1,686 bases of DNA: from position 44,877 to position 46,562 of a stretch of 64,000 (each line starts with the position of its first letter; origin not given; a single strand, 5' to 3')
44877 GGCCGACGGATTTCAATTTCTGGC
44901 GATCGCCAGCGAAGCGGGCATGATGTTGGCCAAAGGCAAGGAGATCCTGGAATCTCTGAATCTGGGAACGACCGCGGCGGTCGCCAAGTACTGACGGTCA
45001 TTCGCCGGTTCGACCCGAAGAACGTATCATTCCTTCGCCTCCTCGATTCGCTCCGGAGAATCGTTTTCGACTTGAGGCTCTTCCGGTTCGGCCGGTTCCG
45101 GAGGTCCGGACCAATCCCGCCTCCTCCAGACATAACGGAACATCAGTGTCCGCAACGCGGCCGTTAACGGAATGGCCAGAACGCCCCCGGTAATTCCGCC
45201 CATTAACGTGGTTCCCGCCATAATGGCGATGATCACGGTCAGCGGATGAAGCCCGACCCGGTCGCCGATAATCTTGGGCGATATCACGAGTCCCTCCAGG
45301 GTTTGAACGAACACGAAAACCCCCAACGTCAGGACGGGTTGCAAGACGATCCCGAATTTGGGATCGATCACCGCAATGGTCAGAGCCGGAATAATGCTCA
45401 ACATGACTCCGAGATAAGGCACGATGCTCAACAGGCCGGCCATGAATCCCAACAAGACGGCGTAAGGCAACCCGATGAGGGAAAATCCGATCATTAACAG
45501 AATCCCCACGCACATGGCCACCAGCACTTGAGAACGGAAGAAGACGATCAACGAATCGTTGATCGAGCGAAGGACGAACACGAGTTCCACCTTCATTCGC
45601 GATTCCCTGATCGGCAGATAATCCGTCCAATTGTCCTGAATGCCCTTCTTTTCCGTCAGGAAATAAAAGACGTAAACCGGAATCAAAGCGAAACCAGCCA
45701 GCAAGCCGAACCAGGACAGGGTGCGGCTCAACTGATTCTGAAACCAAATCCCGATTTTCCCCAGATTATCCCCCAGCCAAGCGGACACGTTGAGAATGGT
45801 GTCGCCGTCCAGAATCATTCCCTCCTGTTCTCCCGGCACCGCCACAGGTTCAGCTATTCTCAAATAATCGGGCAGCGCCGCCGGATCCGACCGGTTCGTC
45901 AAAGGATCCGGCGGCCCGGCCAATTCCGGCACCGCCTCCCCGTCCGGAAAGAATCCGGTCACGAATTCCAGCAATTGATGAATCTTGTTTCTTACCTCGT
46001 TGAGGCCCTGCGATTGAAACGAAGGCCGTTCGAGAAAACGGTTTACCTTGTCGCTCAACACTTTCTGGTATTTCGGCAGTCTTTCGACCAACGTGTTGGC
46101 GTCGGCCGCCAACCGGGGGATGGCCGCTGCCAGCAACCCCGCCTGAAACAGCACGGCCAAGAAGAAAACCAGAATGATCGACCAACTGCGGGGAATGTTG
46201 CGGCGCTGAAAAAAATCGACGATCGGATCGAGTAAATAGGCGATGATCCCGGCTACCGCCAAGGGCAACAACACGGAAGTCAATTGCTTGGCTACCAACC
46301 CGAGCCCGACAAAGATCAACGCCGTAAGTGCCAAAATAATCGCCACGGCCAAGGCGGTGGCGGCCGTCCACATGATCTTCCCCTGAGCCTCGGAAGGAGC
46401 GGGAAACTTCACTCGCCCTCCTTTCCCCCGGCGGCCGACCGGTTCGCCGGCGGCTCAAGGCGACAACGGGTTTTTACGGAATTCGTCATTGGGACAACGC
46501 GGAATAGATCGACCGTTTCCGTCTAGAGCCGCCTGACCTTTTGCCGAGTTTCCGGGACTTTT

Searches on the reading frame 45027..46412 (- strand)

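Call 86: search_protein_families(library=pfam, proteins=[window:45027-46412:-], max_evalue=0.00001)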
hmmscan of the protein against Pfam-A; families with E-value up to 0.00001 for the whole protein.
window:45027-46412:- (461 aa): 1 family
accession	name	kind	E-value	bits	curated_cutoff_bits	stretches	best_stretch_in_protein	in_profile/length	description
PF01594.21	AI-2E_transport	-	3.3e-55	188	34.3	2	211-424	116-323/327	AI-2E family transporter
